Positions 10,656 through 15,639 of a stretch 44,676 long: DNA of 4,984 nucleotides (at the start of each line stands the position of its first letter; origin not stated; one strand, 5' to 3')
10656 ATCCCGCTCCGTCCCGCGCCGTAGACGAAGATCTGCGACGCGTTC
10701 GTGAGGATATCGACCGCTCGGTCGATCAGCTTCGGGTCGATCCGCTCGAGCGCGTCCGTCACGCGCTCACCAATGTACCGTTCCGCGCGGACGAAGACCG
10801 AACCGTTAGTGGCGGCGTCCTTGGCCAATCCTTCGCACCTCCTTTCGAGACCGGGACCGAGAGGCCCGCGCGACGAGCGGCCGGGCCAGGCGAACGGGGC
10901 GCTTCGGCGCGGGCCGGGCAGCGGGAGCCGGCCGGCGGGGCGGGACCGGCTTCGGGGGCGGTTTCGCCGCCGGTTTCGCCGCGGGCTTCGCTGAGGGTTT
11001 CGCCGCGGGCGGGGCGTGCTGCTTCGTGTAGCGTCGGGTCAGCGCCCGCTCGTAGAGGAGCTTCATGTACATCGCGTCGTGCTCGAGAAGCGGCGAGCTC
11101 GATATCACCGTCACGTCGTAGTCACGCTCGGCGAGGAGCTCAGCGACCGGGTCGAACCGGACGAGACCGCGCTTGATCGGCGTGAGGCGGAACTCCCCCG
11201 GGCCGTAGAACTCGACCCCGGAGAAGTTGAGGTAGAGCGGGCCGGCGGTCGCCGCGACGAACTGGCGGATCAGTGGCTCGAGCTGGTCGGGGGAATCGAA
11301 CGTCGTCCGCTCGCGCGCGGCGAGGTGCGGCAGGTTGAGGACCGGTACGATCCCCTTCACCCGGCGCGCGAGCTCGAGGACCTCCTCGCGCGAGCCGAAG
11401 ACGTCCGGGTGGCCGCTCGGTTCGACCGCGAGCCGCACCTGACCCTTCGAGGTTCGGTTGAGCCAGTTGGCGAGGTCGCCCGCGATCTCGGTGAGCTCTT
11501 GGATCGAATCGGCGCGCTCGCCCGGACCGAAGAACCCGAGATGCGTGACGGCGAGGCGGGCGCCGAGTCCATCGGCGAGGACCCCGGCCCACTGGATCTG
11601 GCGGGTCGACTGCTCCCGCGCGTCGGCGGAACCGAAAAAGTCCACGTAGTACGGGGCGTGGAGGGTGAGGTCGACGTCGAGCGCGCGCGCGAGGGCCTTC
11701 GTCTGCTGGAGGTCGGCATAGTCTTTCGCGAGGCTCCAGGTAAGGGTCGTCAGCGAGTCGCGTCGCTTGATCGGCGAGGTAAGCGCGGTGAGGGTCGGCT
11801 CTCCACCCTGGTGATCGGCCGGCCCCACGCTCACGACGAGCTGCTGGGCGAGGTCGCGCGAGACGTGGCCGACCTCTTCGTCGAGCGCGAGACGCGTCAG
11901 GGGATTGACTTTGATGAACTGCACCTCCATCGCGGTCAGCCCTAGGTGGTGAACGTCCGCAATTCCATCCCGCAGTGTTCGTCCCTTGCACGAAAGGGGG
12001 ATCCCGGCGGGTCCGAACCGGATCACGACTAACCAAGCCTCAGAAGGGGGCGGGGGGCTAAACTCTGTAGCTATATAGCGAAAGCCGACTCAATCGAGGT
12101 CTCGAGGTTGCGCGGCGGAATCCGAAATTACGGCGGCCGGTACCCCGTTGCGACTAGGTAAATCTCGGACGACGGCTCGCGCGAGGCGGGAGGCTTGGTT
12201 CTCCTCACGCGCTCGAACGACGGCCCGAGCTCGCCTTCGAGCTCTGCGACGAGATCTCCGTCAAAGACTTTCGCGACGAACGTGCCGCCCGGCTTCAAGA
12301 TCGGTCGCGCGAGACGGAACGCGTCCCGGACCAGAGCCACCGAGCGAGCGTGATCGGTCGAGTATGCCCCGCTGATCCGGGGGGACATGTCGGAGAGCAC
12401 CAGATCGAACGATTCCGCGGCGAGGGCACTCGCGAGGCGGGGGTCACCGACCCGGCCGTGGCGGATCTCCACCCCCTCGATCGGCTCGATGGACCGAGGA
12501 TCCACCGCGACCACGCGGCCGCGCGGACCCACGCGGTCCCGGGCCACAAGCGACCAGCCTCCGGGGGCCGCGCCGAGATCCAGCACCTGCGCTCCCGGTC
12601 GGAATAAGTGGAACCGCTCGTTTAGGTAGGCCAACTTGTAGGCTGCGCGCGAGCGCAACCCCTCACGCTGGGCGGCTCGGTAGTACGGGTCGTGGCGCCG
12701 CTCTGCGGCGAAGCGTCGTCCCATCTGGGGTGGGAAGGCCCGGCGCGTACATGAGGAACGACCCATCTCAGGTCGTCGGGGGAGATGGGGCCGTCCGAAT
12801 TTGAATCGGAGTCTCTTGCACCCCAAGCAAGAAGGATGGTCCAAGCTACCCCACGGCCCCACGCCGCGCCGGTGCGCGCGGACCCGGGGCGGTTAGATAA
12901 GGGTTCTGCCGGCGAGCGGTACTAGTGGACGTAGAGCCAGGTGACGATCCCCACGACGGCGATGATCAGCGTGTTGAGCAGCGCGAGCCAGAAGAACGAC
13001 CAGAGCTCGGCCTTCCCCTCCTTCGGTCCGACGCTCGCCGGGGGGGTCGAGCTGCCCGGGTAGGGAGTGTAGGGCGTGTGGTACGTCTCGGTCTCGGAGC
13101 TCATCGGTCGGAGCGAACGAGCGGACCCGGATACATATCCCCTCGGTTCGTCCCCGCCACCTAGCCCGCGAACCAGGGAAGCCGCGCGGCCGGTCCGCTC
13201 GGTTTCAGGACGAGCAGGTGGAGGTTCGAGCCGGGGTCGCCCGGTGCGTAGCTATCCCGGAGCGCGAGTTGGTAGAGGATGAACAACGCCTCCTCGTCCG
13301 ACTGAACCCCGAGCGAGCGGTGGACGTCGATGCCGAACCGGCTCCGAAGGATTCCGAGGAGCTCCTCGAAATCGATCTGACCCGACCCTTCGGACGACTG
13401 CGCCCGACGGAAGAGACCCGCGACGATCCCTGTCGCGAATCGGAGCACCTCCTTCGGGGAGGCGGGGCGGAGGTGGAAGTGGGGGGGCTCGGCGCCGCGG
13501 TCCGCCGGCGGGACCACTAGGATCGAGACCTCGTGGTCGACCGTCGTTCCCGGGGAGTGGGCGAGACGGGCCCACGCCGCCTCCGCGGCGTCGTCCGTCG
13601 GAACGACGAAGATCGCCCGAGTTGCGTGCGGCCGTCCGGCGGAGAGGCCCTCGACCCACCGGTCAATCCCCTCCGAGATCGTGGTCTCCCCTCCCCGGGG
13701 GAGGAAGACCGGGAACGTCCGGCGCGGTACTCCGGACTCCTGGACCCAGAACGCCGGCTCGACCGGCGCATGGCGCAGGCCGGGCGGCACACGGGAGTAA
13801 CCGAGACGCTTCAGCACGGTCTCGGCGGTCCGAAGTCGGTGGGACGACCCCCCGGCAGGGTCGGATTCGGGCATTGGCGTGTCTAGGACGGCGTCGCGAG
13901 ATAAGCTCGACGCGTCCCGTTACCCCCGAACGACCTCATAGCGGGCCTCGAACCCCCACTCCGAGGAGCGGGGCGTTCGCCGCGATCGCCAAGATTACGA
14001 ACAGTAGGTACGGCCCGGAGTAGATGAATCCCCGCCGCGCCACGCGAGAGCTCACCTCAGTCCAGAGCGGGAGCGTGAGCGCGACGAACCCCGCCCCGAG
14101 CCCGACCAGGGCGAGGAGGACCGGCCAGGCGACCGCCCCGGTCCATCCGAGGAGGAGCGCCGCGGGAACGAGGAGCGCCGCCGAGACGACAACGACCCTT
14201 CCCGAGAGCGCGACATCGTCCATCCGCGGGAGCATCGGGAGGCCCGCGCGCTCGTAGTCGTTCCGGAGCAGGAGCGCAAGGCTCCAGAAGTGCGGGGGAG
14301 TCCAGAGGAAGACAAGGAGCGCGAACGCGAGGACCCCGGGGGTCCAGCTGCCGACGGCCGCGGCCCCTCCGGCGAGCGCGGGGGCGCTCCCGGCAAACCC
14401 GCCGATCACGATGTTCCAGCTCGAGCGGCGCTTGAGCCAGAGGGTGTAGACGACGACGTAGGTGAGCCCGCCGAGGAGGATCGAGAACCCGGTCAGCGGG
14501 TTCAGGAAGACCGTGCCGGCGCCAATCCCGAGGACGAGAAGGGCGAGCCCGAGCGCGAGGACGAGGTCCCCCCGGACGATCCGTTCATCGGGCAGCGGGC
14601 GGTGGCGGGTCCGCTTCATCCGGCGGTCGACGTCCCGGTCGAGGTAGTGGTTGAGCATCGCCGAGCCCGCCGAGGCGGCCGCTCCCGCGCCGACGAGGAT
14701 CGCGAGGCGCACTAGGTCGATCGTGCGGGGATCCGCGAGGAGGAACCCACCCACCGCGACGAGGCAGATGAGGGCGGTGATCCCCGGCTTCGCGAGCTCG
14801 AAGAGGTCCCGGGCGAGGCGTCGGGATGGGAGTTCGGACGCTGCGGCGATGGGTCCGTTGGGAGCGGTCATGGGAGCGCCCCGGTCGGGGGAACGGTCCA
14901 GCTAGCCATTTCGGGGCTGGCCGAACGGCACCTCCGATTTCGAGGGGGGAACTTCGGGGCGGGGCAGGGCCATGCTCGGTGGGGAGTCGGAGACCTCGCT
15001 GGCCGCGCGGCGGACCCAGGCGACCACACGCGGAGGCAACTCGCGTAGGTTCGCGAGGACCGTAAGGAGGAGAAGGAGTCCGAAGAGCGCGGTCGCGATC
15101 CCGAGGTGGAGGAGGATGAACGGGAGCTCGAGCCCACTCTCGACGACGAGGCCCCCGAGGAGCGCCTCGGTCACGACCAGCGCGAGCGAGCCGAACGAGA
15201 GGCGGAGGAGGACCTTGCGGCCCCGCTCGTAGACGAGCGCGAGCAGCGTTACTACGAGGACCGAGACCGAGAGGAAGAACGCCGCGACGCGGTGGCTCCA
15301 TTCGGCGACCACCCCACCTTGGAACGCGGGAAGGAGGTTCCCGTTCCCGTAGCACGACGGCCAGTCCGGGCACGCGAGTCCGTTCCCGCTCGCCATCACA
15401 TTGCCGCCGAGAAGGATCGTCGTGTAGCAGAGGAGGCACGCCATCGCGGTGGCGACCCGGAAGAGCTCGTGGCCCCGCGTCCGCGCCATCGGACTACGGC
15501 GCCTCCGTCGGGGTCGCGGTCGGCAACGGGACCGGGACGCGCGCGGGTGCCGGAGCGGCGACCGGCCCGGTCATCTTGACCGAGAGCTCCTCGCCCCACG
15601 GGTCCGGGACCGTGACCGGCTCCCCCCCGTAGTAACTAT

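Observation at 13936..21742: One tightly coupled ~7.8 kb operon joins Tat export genes, Rieske/cytochrome b, oxidase subunit I and heme O/A synthases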

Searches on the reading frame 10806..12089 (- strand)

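Call 63: search_protein_families(library=pfam, max_evalue=0.001, proteins=[window:10806-12089:-])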
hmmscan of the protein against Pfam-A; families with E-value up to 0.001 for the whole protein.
window:10806-12089:- (427 aa): 1 family
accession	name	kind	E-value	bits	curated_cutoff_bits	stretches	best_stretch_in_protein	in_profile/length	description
PF01261.30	AP_endonuc_2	-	6.3e-15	56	31.1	1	125-327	28-224/249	Xylose isomerase-like TIM barrel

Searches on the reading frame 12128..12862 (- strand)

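Call 5: search_protein_families(library=pfam, max_evalue=0.01, proteins=[window:12128-12862:-])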
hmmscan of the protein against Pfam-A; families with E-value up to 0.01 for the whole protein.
window:12128-12862:- (244 aa): 4 families
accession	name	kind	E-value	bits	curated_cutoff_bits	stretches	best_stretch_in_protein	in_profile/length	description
PF01728.25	FtsJ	-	2e-50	171.7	24.1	1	70-241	2-181/181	FtsJ-like methyltransferase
PF13847.12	Methyltransf_31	-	1.9e-06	28.1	27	1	89-201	3-113/145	Methyltransferase domain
PF13489.12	Methyltransf_23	-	4e-05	23.8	27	1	77-204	9-123/164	Methyltransferase domain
PF13649.12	Methyltransf_25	-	0.0042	18.2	27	0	93-193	1-97/97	Methyltransferase domain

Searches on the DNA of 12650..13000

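Call 72: search_rna_families(source=window, start=12650, end=13000, threshold=evalue, max_evalue=1, show_alignments=1)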
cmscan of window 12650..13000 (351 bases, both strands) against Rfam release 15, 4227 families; matches with E-value up to 1: 0.
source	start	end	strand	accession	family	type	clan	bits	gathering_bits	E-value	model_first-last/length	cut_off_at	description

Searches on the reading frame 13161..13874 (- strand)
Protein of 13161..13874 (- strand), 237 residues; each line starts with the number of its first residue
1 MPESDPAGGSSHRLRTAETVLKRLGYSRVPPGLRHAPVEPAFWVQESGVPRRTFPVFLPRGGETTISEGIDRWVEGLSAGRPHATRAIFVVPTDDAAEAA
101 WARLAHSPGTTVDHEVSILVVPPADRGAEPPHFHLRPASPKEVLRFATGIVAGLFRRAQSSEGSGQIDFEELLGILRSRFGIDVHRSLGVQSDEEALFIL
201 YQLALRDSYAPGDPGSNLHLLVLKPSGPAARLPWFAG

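Call 5: search_protein_families(library=pfam, max_evalue=0.01, proteins=[window:13161-13874:-])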
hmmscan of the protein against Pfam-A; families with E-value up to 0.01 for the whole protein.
window:13161-13874:- (237 aa): 0 families

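Call 21: search_protein_families(library=pfam, max_evalue=10, proteins=[window:13161-13874:-])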
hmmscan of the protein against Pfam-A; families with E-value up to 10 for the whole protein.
window:13161-13874:- (237 aa): 2 families
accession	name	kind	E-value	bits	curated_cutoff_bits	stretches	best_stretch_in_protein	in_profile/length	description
PF00036.39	EF-hand_1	-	0.091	12.8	25.4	1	163-178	13-28/29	EF hand domain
PF13405.12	EF-hand_6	-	0.27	11.5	25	1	162-178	12-28/30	EF-hand domain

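Call 85: search_protein_families(library=ncbifam, max_evalue=0.01, proteins=[window:13161-13874:-])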
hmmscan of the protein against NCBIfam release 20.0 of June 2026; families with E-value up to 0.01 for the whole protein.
window:13161-13874:- (237 aa): 0 families
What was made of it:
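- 13161..13874 (-): orf237: conserved soluble protein of unknown function; always follows ctaB but has its own promoter-like box (CTTATCT, 13899-13905). No family match (calls 5, 85).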

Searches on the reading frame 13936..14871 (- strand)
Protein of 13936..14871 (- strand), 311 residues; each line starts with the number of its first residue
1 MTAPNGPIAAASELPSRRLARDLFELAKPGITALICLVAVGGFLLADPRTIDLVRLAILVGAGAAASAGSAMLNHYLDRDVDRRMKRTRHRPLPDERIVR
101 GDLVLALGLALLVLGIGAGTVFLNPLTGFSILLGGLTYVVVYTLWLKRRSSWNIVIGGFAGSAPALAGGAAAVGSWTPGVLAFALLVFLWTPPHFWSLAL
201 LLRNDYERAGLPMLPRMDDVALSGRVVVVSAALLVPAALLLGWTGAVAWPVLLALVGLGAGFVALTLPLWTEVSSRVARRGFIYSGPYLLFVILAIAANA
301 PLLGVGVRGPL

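Call 5: search_protein_families(library=pfam, max_evalue=0.01, proteins=[window:13936-14871:-])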
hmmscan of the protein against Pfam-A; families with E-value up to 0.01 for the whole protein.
window:13936-14871:- (311 aa): 2 families
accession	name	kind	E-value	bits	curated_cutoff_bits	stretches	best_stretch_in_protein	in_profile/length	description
PF01040.23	UbiA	-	3.1e-46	158.2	34.2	1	38-272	4-234/250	UbiA prenyltransferase family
PF11239.13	DUF3040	-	0.0086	16.7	24.7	1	80-136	24-82/84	Protein of unknown function (DUF3040)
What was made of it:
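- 13936..14871 (-): ctaB, haem O synthase. PF01040 (call 5).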

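Call 85: search_protein_families(library=ncbifam, max_evalue=0.01, proteins=[window:13936-14871:-])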
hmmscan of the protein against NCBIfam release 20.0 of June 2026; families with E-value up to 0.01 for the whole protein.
window:13936-14871:- (311 aa): 17 families
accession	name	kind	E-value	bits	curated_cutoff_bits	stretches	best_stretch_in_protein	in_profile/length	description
TIGR01473.1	cyoE_ctaB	equivalog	4.8e-75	252.9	210.3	1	22-297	2-278/281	heme o synthase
NF003349.0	PRK04375.1-2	equivalog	2e-66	224.4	246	1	17-299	22-309/318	heme o synthase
NF003348.0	PRK04375.1-1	equivalog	3.3e-47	161.3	285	1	21-297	4-280/292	heme o synthase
TIGR01474.1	ubiA_proteo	equivalog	9.4e-12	45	275.45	1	26-211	10-194/282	4-hydroxybenzoate octaprenyltransferase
NF009524.0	PRK12886.1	equivalog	1.5e-09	37.6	387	1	39-191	27-175/291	prenyltransferase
NF009523.0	PRK12884.1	equivalog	4e-09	36.1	269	1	30-191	16-168/279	prenyltransferase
NF009515.0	PRK12874.1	equivalog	9.8e-09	35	392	1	59-191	50-180/291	4-hydroxybenzoate polyprenyltransferase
NF009521.0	PRK12882.1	equivalog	2.8e-08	33.3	296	1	20-184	5-164/280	geranylgeranylglycerol-phosphate geranylgeranyltransferase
NF006088.0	PRK08238.1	equivalog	9.9e-08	31.1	351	1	37-189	212-359/482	UbiA family prenyltransferase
NF041586.1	MqnP_DT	exception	1.1e-07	31.9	430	1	31-191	11-167/277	menaquinone biosynthesis prenyltransferase MqnP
NF041585.1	MqnP_Cj_Hp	exception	5.3e-07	29.4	375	1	58-191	42-173/281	menaquinone biosynthesis prenyltransferase MqnP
TIGR01475.1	ubiA_other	subfamily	1.7e-05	24.4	180.8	1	37-196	19-170/282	UbiA-like polyprenyltransferase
NF009514.0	PRK12873.1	equivalog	2.2e-05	24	246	1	32-114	24-106/297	4-hydroxybenzoate polyprenyltransferase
NF005742.0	PRK07566.1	equivalog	3.1e-05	23.2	313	1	33-174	46-184/315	chlorophyll synthase ChlG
NF008978.0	PRK12324.1-4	equivalog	0.00012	21.1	207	1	41-177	58-192/322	decaprenyl-phosphate phosphoribosyltransferase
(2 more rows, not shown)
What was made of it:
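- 13936..14871 (-): TIGR01473 252.9 bits, above the 210.3 cut-off (call 85).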

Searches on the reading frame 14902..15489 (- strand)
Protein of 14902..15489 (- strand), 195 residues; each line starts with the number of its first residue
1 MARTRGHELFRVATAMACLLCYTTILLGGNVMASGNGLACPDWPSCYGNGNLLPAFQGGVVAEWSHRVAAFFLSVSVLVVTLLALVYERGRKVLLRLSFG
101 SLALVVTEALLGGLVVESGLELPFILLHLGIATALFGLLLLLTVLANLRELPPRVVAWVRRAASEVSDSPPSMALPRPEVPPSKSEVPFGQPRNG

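Call 4: search_protein_families(library=pfam, max_evalue=0.01, proteins=[window:14902-15489:-])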
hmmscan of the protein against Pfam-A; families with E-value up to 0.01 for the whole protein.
window:14902-15489:- (195 aa): 1 family
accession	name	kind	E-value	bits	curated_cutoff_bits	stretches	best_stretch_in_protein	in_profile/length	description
PF02628.20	COX15-CtaA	-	3.1e-16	59.8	29.9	1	15-149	5-170/322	Cytochrome oxidase assembly protein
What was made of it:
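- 14902..15489 (-): ctaA, compact (195 aa) haem A synthase. PF02628 E = 3e-16, matching half of the profile (call 4).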

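Call 85: search_protein_families(library=ncbifam, max_evalue=0.01, proteins=[window:14902-15489:-])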
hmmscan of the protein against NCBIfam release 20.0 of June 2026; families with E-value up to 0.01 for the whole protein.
window:14902-15489:- (195 aa): 1 family
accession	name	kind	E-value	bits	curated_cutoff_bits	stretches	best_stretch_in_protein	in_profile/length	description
NF045570.1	HemSynCtaAAlphapr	equivalog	0.0099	14.9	550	0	3-140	221-365/380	heme A synthase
